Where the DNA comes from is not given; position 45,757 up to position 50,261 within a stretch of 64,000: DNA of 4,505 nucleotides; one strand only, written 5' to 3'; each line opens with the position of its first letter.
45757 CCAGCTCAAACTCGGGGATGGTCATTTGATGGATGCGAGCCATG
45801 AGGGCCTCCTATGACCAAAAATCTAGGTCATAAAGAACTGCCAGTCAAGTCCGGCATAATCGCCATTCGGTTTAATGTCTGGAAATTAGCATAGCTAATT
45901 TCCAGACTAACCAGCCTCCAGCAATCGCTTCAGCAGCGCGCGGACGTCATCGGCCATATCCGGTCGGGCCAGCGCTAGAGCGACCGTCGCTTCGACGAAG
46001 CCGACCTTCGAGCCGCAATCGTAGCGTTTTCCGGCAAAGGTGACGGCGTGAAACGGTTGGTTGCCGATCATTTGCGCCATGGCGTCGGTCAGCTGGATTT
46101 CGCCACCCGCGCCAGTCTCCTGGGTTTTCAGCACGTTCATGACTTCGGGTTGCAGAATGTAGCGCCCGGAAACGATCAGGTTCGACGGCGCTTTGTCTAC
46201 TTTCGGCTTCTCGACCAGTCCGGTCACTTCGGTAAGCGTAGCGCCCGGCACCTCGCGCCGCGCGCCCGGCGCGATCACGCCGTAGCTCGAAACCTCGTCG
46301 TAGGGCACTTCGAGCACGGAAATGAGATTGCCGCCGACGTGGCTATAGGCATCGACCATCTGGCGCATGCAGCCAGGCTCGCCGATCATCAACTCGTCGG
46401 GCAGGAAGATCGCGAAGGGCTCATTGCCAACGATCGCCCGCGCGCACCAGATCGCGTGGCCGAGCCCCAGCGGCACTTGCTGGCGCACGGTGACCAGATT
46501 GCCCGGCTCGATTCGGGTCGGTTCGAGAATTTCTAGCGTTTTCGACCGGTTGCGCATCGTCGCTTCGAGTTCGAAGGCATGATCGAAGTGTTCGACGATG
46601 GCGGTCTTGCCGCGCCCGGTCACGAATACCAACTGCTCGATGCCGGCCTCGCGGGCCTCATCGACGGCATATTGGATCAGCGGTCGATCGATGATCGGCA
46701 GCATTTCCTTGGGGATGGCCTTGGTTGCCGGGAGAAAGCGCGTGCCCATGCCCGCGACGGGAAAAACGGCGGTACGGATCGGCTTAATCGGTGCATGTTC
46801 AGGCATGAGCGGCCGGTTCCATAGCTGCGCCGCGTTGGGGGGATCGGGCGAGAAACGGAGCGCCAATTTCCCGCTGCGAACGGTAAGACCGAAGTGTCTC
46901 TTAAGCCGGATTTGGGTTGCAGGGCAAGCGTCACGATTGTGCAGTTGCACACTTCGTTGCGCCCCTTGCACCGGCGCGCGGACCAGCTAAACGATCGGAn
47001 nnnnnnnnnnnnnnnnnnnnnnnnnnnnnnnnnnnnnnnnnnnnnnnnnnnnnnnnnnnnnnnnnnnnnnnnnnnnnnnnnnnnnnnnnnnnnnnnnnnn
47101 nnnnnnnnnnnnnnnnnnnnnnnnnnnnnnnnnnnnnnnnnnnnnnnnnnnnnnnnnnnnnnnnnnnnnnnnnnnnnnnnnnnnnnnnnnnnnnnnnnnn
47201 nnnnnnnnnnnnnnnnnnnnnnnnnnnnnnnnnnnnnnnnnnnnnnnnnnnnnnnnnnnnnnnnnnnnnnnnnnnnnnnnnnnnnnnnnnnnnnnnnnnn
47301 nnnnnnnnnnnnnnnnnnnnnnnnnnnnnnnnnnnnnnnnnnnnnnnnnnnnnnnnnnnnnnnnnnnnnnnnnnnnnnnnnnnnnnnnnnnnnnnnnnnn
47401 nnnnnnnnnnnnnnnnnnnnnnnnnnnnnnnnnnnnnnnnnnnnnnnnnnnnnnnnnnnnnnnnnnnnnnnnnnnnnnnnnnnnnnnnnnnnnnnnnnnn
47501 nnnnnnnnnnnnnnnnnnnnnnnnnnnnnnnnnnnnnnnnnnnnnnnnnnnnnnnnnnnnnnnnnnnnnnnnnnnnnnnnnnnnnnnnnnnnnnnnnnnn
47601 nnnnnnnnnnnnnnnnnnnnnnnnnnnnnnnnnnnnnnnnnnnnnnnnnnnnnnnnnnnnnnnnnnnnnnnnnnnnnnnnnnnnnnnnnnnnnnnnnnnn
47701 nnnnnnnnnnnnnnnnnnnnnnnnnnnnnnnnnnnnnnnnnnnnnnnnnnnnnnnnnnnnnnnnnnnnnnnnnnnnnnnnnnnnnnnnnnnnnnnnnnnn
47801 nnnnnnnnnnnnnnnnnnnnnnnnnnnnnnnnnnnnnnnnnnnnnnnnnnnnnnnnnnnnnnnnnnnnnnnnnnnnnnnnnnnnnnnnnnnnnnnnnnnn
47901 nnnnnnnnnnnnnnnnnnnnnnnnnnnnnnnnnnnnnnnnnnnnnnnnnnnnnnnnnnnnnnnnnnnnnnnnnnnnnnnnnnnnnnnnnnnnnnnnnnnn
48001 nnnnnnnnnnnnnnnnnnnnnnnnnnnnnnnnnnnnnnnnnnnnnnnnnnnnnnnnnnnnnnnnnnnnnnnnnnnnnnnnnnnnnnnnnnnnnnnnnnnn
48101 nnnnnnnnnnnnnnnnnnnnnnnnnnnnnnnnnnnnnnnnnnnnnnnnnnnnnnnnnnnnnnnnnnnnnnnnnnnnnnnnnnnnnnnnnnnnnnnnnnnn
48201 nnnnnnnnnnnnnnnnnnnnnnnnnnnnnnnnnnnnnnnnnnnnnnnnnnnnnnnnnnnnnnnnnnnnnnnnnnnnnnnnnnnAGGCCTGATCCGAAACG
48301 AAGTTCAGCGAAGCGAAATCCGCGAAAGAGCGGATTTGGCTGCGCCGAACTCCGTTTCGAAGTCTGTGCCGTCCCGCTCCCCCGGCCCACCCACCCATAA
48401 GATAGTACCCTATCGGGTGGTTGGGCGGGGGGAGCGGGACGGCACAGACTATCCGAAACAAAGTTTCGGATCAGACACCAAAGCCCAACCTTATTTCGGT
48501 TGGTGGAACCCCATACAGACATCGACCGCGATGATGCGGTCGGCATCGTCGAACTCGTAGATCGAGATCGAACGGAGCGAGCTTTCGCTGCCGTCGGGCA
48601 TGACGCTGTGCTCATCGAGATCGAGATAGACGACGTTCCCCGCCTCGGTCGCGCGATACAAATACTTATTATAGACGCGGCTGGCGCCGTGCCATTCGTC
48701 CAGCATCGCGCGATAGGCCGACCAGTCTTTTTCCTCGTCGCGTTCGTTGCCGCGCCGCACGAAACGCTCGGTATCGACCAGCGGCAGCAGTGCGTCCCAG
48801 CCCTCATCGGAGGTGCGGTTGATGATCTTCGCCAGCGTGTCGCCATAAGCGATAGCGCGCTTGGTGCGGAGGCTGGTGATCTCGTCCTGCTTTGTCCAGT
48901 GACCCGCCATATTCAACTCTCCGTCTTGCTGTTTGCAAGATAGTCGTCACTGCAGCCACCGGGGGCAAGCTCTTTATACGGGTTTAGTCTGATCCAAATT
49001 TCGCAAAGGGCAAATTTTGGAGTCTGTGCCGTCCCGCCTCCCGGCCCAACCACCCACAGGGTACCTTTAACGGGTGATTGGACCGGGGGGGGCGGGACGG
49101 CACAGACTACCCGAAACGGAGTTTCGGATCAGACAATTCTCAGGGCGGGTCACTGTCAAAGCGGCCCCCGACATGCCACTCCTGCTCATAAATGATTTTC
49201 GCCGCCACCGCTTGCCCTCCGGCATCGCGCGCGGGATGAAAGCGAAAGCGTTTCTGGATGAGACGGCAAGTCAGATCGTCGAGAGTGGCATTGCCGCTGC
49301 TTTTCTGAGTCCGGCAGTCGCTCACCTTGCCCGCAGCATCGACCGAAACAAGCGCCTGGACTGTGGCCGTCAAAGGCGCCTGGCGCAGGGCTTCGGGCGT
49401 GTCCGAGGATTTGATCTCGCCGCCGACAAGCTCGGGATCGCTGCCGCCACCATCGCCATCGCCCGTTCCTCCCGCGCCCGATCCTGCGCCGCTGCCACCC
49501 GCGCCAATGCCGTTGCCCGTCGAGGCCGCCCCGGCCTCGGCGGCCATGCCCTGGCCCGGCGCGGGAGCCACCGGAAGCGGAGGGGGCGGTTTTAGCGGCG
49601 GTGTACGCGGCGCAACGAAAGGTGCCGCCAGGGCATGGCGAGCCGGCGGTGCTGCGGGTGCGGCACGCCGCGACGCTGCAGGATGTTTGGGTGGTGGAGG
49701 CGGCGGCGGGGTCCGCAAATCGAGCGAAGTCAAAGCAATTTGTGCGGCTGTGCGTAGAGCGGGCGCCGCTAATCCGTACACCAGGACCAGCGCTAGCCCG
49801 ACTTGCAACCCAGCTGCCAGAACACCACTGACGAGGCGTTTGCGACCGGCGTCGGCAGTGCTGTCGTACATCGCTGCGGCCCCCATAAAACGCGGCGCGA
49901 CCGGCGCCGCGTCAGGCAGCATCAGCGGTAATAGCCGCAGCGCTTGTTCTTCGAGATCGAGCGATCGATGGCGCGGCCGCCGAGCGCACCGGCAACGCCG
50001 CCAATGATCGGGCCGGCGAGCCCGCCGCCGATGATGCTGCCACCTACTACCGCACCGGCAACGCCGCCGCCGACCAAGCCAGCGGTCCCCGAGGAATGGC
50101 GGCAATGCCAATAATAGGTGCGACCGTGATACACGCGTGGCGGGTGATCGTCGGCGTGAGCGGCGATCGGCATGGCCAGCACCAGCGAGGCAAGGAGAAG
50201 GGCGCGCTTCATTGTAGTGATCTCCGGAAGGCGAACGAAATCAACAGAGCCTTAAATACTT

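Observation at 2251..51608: Five-copy three-hairpin element family that conserves structure rather than sequence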

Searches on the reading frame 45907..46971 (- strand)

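Call 85: search_protein_families(library=pfam, proteins=[window:45907-46971:-], max_evalue=0.00001)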
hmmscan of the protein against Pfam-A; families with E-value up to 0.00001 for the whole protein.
window:45907-46971:- (354 aa): 1 family
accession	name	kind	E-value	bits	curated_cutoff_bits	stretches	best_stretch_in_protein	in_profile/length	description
PF00483.29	NTP_transferase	-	1.9e-26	93.6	21.2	1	73-331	7-241/245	Nucleotidyl transferase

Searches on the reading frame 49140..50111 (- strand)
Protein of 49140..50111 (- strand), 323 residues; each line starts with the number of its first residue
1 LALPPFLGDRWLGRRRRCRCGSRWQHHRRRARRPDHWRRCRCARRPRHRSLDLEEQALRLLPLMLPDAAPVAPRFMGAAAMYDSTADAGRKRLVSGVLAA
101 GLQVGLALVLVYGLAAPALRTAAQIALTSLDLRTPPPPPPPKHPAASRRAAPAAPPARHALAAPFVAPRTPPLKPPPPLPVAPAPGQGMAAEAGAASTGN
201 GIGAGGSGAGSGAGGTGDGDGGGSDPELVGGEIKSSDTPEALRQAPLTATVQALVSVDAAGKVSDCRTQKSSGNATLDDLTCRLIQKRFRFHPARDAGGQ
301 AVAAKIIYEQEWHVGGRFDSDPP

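Call 21: search_protein_families(library=pfam, proteins=[window:49140-50111:-], max_evalue=0.001)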
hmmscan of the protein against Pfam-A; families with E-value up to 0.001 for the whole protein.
window:49140-50111:- (323 aa): 1 family
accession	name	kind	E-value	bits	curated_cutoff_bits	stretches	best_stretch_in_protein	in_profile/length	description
PF03544.19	TonB_C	-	3.9e-09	37.3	24.6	1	239-307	6-72/79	Gram-negative bacterial TonB protein C-terminal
